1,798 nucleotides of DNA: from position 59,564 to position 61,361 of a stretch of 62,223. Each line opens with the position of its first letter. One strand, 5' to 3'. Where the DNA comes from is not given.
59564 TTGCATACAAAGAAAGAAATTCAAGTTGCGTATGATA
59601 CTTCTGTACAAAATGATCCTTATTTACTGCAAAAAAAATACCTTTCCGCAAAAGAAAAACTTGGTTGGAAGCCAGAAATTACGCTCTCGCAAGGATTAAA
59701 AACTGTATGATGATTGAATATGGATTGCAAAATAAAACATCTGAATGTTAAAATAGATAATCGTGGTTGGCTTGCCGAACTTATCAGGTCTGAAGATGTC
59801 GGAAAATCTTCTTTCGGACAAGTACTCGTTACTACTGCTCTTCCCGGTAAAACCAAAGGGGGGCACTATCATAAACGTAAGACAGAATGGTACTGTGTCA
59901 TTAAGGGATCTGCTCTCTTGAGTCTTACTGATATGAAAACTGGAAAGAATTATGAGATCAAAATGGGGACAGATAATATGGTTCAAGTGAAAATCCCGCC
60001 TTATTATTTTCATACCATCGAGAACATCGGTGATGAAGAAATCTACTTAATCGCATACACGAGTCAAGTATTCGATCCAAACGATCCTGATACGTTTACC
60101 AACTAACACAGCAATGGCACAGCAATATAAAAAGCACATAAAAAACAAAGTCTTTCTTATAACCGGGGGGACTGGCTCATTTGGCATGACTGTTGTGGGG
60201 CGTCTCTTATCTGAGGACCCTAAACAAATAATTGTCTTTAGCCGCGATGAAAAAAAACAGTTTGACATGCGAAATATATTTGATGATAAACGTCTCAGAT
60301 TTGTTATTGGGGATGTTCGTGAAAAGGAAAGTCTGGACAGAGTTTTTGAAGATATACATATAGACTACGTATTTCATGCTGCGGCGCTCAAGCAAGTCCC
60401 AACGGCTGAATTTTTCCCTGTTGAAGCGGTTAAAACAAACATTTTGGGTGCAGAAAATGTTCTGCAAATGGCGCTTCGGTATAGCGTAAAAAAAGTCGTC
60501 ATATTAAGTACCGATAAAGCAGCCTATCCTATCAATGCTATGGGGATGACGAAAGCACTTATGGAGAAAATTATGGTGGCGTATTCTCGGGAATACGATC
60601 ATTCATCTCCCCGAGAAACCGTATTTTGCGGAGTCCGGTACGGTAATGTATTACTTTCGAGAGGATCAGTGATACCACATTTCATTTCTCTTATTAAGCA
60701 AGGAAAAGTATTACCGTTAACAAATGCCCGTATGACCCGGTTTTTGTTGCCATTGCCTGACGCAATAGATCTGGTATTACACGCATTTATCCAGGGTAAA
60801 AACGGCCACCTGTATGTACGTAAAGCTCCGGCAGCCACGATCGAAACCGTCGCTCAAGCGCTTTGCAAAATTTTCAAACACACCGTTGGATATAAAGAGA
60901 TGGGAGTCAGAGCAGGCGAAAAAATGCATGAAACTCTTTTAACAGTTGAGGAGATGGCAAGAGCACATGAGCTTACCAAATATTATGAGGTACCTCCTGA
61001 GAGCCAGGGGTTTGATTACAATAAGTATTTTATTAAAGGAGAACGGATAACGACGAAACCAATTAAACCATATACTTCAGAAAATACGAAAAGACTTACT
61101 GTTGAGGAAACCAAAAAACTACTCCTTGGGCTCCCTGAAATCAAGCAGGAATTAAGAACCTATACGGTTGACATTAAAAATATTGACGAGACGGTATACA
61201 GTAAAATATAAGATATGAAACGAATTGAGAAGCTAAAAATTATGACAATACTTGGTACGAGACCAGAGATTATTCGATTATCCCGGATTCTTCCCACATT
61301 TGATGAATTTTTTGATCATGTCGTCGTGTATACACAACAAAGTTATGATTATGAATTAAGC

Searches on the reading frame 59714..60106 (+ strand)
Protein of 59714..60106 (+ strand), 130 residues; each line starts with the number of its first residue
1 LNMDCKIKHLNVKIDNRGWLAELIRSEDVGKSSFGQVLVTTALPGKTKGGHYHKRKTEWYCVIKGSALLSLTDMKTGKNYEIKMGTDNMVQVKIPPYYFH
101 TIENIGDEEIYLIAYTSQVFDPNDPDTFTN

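Call 8: search_protein_families(library=pfam, max_evalue=0.01, proteins=[window:59714-60106:+])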
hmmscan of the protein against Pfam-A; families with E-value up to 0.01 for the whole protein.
window:59714-60106:+ (130 aa): 6 families
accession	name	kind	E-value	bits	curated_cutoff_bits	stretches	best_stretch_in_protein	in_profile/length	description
PF14667.12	Polysacc_synt_C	-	1.6e-31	109.1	28.7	1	14-128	2-111/111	Polysaccharide biosynthesis C-terminal domain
PF06560.17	GPI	-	2.9e-07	30.4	20.7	1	49-112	70-140/182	Glucose-6-phosphate isomerase (GPI)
PF05523.17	FdtA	-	5.3e-07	29.9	23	1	3-124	1-118/131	WxcM-like, C-terminal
PF07883.17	Cupin_2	-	0.00011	22.3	27.2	1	41-113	4-67/70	Cupin domain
PF00190.28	Cupin_1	-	0.0023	18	22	1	49-114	47-111/151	Cupin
PF00908.23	dTDP_sugar_isom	-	0.003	17.7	27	1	5-124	7-137/168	dTDP-4-dehydrorhamnose 3,5-epimerase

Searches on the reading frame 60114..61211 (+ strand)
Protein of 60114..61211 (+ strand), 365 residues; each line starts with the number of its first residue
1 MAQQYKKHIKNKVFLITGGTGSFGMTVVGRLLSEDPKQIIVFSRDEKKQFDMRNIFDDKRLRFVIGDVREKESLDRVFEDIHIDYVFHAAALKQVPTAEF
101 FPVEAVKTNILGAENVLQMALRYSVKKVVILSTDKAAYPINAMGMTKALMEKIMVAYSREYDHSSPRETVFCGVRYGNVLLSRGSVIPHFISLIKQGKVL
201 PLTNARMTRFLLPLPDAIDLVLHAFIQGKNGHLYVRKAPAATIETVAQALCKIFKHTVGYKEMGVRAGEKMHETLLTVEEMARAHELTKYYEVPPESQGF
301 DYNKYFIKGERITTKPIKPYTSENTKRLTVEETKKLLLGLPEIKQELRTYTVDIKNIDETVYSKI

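Call 8: search_protein_families(library=pfam, max_evalue=0.01, proteins=[window:60114-61211:+])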
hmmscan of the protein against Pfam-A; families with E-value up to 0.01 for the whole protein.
window:60114-61211:+ (365 aa): 11 families
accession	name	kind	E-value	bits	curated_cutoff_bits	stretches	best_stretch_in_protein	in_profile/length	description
PF02719.21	Polysacc_synt_2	-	6.4e-96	321.4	20.2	1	15-293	2-291/293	Polysaccharide biosynthesis protein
PF01370.27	Epimerase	-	2.9e-26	92.8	20.9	1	15-232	2-235/240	NAD dependent epimerase/dehydratase family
PF16363.11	GDP_Man_Dehyd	-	7.7e-21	75.3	27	1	15-284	1-300/332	GDP-mannose 4,6 dehydratase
PF01073.25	3Beta_HSD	-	2.6e-13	50.1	22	1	15-139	1-122/280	3-beta hydroxysteroid dehydrogenase/isomerase family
PF08485.16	Polysacc_syn_2C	-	7.5e-13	48.4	25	1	300-344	5-48/48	Polysaccharide biosynthesis protein C-terminal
PF04321.23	RmlD_sub_bind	-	8.6e-10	38.6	27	1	15-134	4-102/287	RmlD substrate binding domain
PF07993.18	NAD_binding_4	-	3.6e-09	36.6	20.1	1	16-147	1-150/258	Male sterility protein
PF13460.12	NAD_binding_10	-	9.4e-09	35.8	27.2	1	18-163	1-130/184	NAD(P)H-binding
PF08659.16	KR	-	9.8e-07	29.3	22.6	1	14-94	3-93/180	KR domain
PF00106.31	adh_short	-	1.2e-05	25.3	26.6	1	12-125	1-124/195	short chain dehydrogenase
PF05368.20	NmrA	-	0.0051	16.9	27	0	11-83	2-72/298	NmrA-like family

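Call 12: find_encoding_contigs(protein=window:60114-61211:+, flank=10000, max_places=4)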
Protein window:60114-61211:+ (365 aa): 4 contigs read that carry it; 3 places shown.
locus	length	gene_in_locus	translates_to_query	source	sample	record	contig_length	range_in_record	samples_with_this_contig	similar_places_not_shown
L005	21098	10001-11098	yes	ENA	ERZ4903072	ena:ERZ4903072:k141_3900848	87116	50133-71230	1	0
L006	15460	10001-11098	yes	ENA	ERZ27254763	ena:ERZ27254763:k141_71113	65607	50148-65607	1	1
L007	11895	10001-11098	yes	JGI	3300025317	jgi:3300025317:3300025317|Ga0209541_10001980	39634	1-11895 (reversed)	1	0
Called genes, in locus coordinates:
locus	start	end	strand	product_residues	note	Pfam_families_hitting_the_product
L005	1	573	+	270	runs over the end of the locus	PF00535:Glycos_transf_2, PF10111:Glyco_tranf_2_2, PF13641:Glyco_tranf_2_3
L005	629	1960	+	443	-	PF01041:DegT_DnrJ_EryC1, PF00155:Aminotran_1_2 (weak), PF01053:Cys_Met_Meta_PP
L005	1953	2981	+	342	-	PF00535:Glycos_transf_2, PF13641:Glyco_tranf_2_3, PF13632:Glyco_trans_2_3 (weak)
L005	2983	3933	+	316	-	PF04321:RmlD_sub_bind (faint), PF01073:3Beta_HSD, PF01370:Epimerase, PF02719:Polysacc_synt_2 (faint), PF16363:GDP_Man_Dehyd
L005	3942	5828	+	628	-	PF05050:Methyltransf_21, PF00534:Glycos_transf_1, PF13692:Glyco_trans_1_4, PF26337:Gtf3_C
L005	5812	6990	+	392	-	PF00534:Glycos_transf_1, PF13692:Glyco_trans_1_4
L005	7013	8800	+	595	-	PF02543:Carbam_trans_N, PF16861:Carbam_trans_C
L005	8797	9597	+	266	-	PF01073:3Beta_HSD (faint), PF01370:Epimerase, PF04321:RmlD_sub_bind (faint), PF07993:NAD_binding_4 (faint), PF02719:Polysacc_synt_2, PF16363:GDP_Man_Dehyd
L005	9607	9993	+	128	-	PF05523:FdtA (weak), PF14667:Polysacc_synt_C, PF06560:GPI (weak)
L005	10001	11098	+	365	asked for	PF04321:RmlD_sub_bind, PF01073:3Beta_HSD, PF01370:Epimerase, PF02719:Polysacc_synt_2, PF07993:NAD_binding_4, PF13460:NAD_binding_10, PF16363:GDP_Man_Dehyd, PF08485:Polysacc_syn_2C, +2 more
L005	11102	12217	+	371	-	PF02350:Epimerase_2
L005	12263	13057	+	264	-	PF01135:PCMT (weak), PF05175:MTS (weak), PF13489:Methyltransf_23, PF01209:Ubie_methyltran (weak), PF13847:Methyltransf_31, PF08241:Methyltransf_11, PF08242:Methyltransf_12, PF13649:Methyltransf_25, +1 more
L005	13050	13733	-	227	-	PF02585:PIG-L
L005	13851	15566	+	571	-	-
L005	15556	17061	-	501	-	-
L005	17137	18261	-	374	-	PF00155:Aminotran_1_2, PF00266:Aminotran_5 (weak), PF01041:DegT_DnrJ_EryC1, PF01053:Cys_Met_Meta_PP (weak)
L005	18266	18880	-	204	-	PF01370:Epimerase, PF02719:Polysacc_synt_2 (faint), PF16363:GDP_Man_Dehyd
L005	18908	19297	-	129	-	PF01370:Epimerase, PF02719:Polysacc_synt_2, PF01073:3Beta_HSD, PF07993:NAD_binding_4 (weak), PF16363:GDP_Man_Dehyd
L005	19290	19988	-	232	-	PF08889:WbqC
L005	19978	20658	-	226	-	PF00551:Formyl_trans_N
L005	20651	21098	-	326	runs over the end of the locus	PF01073:3Beta_HSD, PF01370:Epimerase, PF02719:Polysacc_synt_2 (faint), PF16363:GDP_Man_Dehyd, PF07993:NAD_binding_4 (weak)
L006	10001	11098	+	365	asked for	PF04321:RmlD_sub_bind, PF01073:3Beta_HSD, PF01370:Epimerase, PF02719:Polysacc_synt_2, PF07993:NAD_binding_4, PF13460:NAD_binding_10, PF16363:GDP_Man_Dehyd, PF08485:Polysacc_syn_2C, +2 more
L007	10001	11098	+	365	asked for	PF04321:RmlD_sub_bind, PF01073:3Beta_HSD, PF01370:Epimerase, PF02719:Polysacc_synt_2, PF07993:NAD_binding_4, PF13460:NAD_binding_10, PF16363:GDP_Man_Dehyd, PF08485:Polysacc_syn_2C, +2 more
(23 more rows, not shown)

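Call 38: search_protein_families(library=pfam, max_evalue=0.1, proteins=[L005:13851-15566:+, L005:15556-17061:-])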
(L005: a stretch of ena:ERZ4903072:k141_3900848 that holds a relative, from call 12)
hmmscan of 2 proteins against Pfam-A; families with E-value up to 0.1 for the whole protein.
L005:13851-15566:+ (571 aa): 0 families

L005:15556-17061:- (501 aa): 0 families
